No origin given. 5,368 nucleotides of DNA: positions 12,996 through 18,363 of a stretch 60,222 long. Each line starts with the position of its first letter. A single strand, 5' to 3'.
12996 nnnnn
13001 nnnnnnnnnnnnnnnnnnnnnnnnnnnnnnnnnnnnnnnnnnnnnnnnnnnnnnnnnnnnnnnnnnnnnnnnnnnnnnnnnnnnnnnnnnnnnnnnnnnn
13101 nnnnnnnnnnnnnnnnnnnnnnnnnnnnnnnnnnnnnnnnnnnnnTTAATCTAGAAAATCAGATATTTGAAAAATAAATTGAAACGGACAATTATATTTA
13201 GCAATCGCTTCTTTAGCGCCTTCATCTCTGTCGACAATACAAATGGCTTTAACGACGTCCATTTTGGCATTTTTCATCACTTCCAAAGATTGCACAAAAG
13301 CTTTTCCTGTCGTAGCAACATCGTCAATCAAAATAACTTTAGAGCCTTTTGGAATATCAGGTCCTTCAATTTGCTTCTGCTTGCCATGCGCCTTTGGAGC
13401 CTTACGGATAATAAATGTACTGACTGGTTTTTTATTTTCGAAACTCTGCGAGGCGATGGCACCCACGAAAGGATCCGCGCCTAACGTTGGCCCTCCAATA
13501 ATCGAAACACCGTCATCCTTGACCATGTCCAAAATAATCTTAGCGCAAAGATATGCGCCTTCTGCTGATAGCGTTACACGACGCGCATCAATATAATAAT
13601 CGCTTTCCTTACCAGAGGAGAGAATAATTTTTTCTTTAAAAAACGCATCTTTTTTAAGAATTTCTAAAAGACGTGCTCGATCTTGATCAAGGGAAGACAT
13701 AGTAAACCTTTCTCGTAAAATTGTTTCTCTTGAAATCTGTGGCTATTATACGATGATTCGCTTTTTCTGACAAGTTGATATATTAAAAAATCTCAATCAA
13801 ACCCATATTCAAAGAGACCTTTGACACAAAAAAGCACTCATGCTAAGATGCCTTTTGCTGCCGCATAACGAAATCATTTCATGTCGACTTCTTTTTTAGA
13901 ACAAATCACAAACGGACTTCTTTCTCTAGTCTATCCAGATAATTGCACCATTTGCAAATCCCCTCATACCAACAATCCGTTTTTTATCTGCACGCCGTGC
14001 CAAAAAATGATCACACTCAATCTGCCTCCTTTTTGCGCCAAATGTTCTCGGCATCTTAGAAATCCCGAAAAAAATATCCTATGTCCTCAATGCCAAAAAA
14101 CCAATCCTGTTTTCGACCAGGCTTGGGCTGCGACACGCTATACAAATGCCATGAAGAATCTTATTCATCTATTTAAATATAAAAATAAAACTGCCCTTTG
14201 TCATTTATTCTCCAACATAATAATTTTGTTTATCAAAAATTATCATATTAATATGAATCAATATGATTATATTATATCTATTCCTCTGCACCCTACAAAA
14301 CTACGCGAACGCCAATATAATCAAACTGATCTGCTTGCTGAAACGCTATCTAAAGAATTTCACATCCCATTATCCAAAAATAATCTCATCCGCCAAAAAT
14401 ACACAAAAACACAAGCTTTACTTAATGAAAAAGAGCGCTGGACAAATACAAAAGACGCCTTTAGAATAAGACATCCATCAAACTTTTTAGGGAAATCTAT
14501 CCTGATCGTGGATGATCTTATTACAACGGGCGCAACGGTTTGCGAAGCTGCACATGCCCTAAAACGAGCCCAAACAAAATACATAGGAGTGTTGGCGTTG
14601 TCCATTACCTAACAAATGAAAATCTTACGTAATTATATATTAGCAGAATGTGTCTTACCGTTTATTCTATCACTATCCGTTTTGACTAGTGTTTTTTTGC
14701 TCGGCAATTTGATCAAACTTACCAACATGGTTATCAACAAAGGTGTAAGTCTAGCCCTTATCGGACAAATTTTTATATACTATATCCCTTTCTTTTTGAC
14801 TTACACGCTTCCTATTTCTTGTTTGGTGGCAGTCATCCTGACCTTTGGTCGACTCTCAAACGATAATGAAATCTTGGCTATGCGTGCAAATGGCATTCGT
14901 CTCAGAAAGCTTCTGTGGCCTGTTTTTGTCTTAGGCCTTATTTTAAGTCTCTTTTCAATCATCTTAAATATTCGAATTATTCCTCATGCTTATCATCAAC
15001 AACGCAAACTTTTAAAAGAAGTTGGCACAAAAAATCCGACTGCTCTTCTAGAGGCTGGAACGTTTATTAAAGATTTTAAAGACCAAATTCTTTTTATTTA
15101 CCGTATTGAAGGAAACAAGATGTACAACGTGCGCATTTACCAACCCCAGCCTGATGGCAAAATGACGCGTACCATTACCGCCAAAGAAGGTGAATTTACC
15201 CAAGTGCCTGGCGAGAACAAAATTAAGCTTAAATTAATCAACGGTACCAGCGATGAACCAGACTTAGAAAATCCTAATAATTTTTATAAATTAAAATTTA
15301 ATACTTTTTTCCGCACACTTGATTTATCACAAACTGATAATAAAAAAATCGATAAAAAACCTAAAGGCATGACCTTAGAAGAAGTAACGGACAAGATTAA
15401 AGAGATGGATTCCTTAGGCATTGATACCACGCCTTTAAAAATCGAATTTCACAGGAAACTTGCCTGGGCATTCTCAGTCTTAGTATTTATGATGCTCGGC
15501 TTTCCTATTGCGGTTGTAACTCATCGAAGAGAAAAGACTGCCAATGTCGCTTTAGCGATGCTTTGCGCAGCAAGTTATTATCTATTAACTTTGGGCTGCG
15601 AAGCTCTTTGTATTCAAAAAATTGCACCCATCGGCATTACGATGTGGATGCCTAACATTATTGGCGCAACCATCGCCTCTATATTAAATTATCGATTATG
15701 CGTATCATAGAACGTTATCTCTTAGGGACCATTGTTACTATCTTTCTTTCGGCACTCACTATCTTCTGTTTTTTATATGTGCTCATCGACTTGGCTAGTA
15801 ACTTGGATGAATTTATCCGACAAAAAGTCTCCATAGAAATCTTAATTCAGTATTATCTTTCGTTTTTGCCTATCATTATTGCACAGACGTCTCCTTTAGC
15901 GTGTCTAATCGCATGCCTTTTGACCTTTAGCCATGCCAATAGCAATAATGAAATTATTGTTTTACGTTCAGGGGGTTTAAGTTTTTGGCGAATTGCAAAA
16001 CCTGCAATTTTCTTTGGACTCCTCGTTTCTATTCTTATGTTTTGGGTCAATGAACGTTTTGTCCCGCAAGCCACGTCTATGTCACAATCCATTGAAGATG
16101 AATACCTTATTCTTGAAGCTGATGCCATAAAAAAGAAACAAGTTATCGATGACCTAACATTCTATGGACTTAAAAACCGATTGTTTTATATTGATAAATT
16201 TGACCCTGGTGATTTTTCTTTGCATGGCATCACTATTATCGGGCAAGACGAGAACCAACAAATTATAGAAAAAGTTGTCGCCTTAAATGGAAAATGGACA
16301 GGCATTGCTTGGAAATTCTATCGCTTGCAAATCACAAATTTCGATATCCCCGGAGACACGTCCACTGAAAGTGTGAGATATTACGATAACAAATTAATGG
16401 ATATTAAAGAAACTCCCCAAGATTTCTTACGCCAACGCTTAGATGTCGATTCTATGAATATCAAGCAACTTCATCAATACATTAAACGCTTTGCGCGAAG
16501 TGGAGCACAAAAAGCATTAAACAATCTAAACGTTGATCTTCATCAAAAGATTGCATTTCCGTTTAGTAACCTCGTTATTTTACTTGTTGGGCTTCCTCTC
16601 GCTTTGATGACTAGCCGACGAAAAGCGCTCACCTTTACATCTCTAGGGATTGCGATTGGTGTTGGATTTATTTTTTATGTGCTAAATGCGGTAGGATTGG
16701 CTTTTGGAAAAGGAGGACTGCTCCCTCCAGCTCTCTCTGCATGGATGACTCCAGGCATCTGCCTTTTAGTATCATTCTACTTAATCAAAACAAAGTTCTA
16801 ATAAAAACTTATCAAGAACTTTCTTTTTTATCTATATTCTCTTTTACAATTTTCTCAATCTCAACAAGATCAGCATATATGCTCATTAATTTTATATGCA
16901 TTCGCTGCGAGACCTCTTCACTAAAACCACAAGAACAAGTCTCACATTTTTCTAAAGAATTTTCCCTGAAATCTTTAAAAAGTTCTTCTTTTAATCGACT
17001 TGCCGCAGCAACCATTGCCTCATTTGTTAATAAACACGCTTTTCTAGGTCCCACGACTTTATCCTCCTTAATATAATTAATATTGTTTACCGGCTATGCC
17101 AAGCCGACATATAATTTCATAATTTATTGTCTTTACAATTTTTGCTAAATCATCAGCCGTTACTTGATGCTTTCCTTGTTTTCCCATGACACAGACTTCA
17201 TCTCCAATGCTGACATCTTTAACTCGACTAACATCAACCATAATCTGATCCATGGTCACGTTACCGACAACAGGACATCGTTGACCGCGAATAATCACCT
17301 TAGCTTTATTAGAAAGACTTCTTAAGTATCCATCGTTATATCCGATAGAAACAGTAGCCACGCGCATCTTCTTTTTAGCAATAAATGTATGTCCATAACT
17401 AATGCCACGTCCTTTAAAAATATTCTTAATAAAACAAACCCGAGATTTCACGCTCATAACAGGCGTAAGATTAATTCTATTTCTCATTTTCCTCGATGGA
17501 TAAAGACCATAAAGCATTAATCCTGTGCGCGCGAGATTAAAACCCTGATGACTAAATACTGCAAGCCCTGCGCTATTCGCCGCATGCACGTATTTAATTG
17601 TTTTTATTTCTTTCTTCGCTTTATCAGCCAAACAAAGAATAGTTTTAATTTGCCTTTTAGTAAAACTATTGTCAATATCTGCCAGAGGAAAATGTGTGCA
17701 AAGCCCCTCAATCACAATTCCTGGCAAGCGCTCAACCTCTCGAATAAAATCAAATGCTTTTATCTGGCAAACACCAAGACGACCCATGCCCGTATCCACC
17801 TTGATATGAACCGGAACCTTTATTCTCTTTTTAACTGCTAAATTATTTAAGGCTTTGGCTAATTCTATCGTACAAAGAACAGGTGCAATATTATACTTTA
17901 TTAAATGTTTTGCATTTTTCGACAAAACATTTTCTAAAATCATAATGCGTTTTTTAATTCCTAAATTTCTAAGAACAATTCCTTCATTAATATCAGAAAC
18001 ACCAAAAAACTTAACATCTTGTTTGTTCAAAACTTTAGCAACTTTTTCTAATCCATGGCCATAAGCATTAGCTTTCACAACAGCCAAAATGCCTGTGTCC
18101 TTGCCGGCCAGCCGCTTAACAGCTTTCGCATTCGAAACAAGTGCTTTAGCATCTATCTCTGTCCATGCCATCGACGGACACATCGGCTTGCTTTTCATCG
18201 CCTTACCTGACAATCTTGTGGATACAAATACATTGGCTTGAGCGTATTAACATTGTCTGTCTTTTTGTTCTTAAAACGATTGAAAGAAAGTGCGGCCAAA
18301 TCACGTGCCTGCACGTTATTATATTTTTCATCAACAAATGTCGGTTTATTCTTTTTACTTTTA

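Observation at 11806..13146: Maf pyrophosphatase fused to an M48 protease through an internal lipoprotein signal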

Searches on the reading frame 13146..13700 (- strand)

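Call 3: search_protein_families(library=pfam, proteins=[window:13146-13700:-], max_evalue=0.01)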
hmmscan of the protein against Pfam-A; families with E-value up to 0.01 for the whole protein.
window:13146-13700:- (184 aa): 2 families
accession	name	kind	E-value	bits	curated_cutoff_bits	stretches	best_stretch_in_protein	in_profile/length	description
PF00156.33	Pribosyltran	-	5.4e-12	45.7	26.3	1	53-167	20-135/158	Phosphoribosyl transferase domain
PF14681.12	UPRTase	-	0.0014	18.6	27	1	114-170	115-173/206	Uracil phosphoribosyltransferase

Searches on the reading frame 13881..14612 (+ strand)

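Call 3: search_protein_families(library=pfam, proteins=[window:13881-14612:+], max_evalue=0.01)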
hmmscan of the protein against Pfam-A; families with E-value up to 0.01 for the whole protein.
window:13881-14612:+ (243 aa): 4 families
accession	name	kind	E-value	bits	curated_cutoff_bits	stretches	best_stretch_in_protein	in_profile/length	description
PF18912.6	DZR_2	-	4e-09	36.6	27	1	13-72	1-56/56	Double zinc ribbon domain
PF00156.33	Pribosyltran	-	8.9e-08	32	26.3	1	190-238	79-121/158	Phosphoribosyl transferase domain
PF07262.16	CdiI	-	0.001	19.4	25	1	75-120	62-107/155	CDI immunity protein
PF14681.12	UPRTase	-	0.0043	17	27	1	182-238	98-156/206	Uracil phosphoribosyltransferase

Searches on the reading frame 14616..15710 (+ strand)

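Call 58: search_protein_families(library=pfam, proteins=[window:14616-15710:+], max_evalue=0.00001)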
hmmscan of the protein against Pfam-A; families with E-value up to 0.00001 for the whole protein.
window:14616-15710:+ (364 aa): 1 family
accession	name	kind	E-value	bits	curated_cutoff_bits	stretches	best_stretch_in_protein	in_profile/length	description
PF03739.19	LptF_LptG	-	1.7e-83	281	27.9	1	7-359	2-352/353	Lipopolysaccharide export system permease LptF/LptG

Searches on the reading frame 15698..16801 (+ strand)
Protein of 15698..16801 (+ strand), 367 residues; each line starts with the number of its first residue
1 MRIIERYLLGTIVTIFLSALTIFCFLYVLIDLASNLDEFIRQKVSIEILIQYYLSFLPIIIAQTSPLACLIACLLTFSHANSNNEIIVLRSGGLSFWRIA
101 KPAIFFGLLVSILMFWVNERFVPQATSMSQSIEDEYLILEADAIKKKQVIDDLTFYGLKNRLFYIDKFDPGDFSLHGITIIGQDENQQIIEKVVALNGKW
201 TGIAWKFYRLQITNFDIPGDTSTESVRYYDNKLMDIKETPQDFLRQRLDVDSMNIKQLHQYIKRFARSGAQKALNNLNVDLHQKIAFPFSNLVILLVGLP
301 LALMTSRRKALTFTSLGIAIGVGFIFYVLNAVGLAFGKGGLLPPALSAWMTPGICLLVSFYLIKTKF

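Call 58: search_protein_families(library=pfam, proteins=[window:15698-16801:+], max_evalue=0.00001)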
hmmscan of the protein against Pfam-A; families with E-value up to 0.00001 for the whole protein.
window:15698-16801:+ (367 aa): 1 family
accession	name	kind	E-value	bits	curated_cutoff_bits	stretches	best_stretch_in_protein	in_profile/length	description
PF03739.19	LptF_LptG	-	2.4e-81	274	27.9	1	6-364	1-352/353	Lipopolysaccharide export system permease LptF/LptG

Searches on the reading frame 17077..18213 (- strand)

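Call 58: search_protein_families(library=pfam, proteins=[window:17077-18213:-], max_evalue=0.00001)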
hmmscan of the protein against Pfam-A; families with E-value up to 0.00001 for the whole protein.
window:17077-18213:- (378 aa): 2 families
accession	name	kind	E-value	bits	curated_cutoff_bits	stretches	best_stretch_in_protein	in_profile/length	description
PF01168.26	Ala_racemase_N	-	5.4e-61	206.5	24.1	1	20-239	1-220/220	Alanine racemase, N-terminal domain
PF00842.27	Ala_racemase_C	-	9.8e-47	158.1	25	1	252-372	1-120/127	Alanine racemase, C-terminal domain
